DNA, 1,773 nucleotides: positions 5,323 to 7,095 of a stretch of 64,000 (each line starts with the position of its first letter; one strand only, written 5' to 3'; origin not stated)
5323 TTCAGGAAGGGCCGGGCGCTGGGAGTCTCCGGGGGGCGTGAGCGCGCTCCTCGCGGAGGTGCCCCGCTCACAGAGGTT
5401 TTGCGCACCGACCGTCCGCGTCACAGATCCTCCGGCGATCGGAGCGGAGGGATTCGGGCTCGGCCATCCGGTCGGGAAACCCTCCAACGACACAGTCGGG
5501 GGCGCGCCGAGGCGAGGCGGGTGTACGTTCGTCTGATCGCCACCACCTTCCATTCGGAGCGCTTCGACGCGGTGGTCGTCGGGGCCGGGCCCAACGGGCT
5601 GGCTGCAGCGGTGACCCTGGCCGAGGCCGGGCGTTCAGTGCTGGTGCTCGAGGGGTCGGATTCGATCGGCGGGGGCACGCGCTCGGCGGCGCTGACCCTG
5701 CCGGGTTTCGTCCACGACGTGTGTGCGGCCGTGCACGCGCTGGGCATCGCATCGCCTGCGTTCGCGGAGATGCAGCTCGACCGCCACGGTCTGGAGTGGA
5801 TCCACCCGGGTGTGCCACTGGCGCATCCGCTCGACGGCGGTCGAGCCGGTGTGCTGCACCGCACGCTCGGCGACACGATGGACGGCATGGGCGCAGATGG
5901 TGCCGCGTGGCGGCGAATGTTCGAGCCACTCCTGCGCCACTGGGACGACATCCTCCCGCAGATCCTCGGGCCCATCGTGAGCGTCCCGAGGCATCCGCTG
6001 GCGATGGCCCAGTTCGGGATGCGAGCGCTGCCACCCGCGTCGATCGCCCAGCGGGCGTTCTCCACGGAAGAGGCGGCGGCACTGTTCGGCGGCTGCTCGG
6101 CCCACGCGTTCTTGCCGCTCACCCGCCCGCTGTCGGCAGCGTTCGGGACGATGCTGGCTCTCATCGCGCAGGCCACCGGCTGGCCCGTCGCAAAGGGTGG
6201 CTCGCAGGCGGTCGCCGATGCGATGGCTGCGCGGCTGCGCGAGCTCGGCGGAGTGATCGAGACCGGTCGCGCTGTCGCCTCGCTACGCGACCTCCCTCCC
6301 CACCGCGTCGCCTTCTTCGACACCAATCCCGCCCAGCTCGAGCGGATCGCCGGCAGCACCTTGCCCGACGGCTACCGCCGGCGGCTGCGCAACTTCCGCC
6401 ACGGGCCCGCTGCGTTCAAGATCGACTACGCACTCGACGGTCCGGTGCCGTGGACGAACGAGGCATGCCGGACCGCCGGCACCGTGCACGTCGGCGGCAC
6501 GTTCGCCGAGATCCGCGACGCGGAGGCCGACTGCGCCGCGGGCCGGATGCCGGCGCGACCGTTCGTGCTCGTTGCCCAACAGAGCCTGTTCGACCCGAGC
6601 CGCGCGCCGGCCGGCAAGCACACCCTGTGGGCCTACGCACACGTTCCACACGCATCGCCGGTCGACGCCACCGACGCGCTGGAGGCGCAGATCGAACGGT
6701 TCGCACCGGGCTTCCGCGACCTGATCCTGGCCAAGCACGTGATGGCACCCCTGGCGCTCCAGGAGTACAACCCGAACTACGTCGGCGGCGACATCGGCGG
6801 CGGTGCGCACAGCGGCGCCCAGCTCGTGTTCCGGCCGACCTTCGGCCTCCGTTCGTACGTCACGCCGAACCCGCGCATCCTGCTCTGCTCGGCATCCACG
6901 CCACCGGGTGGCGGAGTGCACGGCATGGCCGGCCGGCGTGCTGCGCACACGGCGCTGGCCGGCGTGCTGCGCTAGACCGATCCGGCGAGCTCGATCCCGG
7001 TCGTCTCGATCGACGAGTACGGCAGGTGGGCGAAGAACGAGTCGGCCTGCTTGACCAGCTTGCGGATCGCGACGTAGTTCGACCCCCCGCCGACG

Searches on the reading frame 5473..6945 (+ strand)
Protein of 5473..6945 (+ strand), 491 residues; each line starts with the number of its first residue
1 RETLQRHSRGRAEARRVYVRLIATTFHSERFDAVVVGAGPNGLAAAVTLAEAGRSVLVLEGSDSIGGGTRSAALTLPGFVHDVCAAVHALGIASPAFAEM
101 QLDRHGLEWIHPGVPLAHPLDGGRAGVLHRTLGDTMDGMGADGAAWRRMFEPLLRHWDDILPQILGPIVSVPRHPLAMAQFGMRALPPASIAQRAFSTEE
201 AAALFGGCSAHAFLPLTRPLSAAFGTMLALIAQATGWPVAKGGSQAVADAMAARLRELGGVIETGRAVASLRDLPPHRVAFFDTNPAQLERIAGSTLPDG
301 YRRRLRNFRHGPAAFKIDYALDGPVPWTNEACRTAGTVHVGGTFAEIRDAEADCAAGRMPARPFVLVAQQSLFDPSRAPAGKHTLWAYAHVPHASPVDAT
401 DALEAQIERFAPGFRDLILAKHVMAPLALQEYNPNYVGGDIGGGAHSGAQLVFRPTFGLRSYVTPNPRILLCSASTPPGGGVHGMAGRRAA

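Call 75: search_protein_families(library=pfam, proteins=[window:5473-6945:+], max_evalue=1)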
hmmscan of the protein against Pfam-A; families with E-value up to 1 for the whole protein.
window:5473-6945:+ (491 aa): 13 families
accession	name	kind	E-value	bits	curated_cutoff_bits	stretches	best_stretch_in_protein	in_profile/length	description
PF01593.30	Amino_oxidase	-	4.6e-12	46.4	19.8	1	42-284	3-240/443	Flavin containing amine oxidoreductase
PF13450.12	NAD_binding_8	-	1.9e-11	44.5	21.9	1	35-89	1-53/68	NAD(P)-binding Rossmann-like domain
PF01266.30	DAO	-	8.8e-08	32.5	27.9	1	32-272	1-176/353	FAD dependent oxidoreductase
PF01946.23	Thi4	-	9.5e-07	28.7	26.2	1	30-71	17-59/235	Thi4 family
PF12831.13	FAD_oxidored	-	3.3e-06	27.1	27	1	32-74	1-43/416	FAD dependent oxidoreductase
PF00890.30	FAD_binding_2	-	3.7e-06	26.8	20.4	1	32-72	1-41/414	FAD binding domain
PF03486.20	HI0933_like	-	1.7e-05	24.9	50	1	32-66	2-36/244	HI0933-like protein Rossmann domain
PF13738.12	Pyr_redox_3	-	0.0001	22.1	30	1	34-62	1-30/305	Pyridine nucleotide-disulphide oxidoreductase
PF01494.25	FAD_binding_3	-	0.00039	20.2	22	1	32-64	3-35/349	FAD binding domain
PF07992.20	Pyr_redox_2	-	0.002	18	26.1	1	32-63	2-34/291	Pyridine nucleotide-disulphide oxidoreductase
PF00070.33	Pyr_redox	-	0.027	15.4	22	1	33-66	2-35/82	Pyridine nucleotide-disulphide oxidoreductase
PF05834.18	Lycopene_cycl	-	0.031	13.8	23.4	1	32-65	1-36/380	Lycopene cyclase protein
PF01134.28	GIDA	-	0.17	11.4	22.1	1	32-64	1-34/391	Glucose inhibited division protein A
